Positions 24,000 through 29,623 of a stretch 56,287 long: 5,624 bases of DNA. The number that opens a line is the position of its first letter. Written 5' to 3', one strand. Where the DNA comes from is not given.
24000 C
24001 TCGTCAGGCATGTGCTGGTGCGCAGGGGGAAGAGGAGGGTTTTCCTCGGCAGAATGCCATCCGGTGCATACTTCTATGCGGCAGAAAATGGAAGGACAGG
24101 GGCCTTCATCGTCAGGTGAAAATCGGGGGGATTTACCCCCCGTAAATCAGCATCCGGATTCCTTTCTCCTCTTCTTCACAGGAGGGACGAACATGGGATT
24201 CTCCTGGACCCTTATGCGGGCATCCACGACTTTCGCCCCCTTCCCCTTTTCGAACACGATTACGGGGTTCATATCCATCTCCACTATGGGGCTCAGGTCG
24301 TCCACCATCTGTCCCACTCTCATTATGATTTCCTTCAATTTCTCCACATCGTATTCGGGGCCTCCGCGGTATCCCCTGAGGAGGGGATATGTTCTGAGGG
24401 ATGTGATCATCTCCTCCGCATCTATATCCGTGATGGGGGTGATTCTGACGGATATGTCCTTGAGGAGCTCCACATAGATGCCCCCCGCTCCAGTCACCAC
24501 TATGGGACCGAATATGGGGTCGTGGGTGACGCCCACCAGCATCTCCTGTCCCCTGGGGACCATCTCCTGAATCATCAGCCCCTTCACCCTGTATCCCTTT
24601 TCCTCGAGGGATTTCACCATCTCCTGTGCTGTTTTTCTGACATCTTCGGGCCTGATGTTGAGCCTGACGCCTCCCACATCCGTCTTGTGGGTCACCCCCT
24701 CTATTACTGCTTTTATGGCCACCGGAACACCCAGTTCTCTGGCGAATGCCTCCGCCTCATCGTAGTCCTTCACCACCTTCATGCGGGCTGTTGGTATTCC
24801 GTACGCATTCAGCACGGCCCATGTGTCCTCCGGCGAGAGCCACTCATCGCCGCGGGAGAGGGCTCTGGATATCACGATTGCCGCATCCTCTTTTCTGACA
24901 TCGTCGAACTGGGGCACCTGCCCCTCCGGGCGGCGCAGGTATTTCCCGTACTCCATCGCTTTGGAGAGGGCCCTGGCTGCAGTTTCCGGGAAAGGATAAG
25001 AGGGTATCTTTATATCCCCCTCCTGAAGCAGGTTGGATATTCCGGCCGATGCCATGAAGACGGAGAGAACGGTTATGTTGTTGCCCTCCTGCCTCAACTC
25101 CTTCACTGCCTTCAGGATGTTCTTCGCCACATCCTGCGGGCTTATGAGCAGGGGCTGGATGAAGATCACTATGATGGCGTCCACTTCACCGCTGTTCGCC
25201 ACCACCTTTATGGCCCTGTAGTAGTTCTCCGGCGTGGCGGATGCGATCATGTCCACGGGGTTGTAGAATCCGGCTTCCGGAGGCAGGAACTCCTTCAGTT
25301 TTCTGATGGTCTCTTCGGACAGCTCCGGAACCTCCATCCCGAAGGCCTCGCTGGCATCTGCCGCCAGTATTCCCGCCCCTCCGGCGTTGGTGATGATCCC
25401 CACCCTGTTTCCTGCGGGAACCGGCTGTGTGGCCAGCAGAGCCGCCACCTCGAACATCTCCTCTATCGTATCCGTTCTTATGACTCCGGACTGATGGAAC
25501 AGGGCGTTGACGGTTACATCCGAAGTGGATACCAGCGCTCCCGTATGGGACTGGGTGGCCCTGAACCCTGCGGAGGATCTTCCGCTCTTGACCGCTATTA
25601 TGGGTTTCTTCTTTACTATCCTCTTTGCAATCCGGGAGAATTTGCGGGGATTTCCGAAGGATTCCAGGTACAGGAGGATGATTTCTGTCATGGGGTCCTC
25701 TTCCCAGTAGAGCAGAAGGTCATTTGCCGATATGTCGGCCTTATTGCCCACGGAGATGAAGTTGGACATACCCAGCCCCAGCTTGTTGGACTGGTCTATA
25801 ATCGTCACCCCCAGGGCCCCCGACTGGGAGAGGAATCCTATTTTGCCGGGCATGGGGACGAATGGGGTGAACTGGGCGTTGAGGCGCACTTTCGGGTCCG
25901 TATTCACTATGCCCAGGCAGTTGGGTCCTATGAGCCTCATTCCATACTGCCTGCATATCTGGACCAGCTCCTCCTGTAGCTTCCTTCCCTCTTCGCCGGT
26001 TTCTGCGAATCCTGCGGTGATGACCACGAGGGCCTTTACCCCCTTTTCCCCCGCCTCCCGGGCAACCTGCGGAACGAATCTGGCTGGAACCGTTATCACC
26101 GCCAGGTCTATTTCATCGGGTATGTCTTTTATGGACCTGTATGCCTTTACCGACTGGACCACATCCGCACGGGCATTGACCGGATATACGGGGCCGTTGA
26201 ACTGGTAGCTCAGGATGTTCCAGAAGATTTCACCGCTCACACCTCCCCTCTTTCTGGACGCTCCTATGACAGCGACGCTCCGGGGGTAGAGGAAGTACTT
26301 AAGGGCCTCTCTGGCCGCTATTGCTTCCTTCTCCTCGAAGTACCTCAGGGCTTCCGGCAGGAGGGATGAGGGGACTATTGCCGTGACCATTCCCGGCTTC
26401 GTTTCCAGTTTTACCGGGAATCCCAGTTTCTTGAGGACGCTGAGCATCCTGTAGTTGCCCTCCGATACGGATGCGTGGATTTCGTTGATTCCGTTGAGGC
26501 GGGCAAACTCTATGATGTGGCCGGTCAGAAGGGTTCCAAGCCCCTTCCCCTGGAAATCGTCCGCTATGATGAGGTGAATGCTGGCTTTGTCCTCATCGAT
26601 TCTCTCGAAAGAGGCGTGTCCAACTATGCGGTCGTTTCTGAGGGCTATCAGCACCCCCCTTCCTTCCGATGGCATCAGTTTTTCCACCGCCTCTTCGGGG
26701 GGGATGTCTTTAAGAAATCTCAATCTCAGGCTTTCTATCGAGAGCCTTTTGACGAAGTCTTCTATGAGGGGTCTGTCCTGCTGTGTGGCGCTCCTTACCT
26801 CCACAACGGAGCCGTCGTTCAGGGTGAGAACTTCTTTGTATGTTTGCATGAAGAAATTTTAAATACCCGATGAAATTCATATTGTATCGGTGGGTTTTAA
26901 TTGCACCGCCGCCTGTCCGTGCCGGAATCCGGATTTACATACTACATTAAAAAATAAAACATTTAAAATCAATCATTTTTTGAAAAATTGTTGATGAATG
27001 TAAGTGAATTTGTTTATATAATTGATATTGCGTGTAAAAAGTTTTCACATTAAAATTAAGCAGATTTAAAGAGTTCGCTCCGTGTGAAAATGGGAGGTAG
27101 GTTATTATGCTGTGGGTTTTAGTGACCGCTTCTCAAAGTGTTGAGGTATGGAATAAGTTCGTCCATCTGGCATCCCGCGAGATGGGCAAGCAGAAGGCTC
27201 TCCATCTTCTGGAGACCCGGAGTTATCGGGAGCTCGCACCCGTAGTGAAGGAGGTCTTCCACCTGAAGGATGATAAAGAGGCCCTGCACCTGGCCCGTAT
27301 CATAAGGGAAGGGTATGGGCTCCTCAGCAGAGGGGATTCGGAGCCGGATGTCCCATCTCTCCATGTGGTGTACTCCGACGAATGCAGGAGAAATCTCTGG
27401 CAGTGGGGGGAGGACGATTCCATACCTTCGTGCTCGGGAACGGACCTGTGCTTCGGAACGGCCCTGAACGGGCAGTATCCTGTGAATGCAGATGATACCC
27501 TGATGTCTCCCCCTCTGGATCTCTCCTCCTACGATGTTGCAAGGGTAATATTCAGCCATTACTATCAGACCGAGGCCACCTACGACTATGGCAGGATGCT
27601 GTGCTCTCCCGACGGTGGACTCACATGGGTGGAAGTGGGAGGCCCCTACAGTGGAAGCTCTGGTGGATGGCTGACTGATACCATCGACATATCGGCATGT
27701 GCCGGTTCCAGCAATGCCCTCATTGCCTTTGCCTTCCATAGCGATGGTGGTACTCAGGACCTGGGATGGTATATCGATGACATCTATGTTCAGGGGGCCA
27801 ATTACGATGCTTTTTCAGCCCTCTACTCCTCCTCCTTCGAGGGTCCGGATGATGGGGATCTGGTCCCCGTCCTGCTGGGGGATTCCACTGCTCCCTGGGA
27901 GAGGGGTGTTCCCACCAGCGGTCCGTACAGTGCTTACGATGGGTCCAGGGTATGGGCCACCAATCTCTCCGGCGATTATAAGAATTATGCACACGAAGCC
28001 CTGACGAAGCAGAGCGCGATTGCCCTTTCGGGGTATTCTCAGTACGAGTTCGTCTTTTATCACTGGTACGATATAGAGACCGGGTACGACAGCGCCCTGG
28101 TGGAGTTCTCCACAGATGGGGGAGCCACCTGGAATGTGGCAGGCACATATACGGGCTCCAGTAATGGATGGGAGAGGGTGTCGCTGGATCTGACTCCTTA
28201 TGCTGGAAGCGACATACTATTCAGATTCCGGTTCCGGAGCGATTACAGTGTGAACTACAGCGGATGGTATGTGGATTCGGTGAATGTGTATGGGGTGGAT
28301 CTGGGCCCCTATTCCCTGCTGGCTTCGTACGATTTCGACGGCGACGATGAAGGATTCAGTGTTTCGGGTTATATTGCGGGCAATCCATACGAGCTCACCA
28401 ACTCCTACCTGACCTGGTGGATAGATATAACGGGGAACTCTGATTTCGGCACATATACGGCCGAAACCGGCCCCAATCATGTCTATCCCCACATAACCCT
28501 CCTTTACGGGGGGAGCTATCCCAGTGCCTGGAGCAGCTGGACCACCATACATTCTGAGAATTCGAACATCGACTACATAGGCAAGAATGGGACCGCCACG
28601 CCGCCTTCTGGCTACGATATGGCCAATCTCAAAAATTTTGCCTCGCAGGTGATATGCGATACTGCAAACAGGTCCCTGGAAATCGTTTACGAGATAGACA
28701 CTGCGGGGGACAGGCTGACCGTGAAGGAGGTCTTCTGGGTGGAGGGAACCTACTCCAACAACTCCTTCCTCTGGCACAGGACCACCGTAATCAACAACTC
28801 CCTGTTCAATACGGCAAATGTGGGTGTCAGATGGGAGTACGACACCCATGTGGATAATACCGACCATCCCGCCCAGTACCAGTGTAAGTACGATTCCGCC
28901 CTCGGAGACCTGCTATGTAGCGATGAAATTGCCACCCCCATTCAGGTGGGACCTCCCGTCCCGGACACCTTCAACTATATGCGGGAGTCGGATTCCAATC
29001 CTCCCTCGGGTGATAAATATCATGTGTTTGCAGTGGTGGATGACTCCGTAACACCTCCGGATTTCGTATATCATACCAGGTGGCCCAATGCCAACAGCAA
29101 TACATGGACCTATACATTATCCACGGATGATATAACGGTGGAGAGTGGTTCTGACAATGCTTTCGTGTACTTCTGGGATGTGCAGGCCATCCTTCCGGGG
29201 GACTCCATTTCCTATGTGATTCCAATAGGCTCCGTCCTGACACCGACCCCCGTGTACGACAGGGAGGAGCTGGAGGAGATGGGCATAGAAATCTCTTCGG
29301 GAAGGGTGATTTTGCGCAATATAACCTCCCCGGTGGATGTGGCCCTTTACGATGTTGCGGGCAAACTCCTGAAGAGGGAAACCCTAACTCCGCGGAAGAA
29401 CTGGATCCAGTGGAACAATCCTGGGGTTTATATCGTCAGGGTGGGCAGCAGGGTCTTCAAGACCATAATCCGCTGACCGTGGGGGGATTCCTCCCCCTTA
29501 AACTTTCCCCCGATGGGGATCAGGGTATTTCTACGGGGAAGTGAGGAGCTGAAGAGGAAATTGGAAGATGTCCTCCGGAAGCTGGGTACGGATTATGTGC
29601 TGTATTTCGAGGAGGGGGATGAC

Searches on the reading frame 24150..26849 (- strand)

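Call 81: search_protein_families(library=pfam, proteins=[window:24150-26849:-], max_evalue=0.0001)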
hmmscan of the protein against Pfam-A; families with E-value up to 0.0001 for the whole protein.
window:24150-26849:- (900 aa): 10 families
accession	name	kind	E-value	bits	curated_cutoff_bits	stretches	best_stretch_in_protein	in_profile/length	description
PF13549.11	ATP-grasp_5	-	7.5e-72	241.7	27.6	1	663-881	2-221/221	ATP-grasp domain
PF13607.11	Succ_CoA_lig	-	2.2e-52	176.9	27.4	1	334-472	1-138/138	Succinyl-CoA ligase like flavodoxin domain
PF13380.12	CoA_binding_2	-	1.3e-24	87.3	22.8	1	190-316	1-115/116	CoA binding domain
PF02629.25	CoA_binding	-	3.1e-16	60.4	22.3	1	190-280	4-97/97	CoA binding domain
PF00583.31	Acetyltransf_1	-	4.6e-13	49.9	20.7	1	58-144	24-116/116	Acetyltransferase (GNAT) family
PF13302.13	Acetyltransf_3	-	8.8e-12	46.3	25.4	1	57-144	40-137/138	Acetyltransferase (GNAT) domain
PF19045.5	Ligase_CoA_2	-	1.1e-10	42.2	23.7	1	483-598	1-116/162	Ligase-CoA domain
PF08442.15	ATP-grasp_2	-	9.7e-09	35.6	29.5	1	679-794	10-133/202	ATP-grasp domain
PF13673.13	Acetyltransf_10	-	1.3e-07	32.1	23.6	1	44-144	12-107/128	Acetyltransferase (GNAT) domain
PF13508.13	Acetyltransf_7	-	9.6e-07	29.5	27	1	64-144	3-82/84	Acetyltransferase (GNAT) domain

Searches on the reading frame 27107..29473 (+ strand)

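Call 81: search_protein_families(library=pfam, proteins=[window:27107-29473:+], max_evalue=0.0001)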
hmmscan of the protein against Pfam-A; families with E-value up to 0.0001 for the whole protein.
window:27107-29473:+ (789 aa): 2 families
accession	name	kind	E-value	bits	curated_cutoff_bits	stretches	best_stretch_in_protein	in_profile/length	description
PF20773.4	InhA-like_MAM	-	4.6e-20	72.4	26.9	2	303-394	55-162/191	Immune inhibitor A-like, MAM domain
PF21471.3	Reelin_subrepeat-B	-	2.3e-10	40.8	27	1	328-394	58-126/127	Reelin subrepeat B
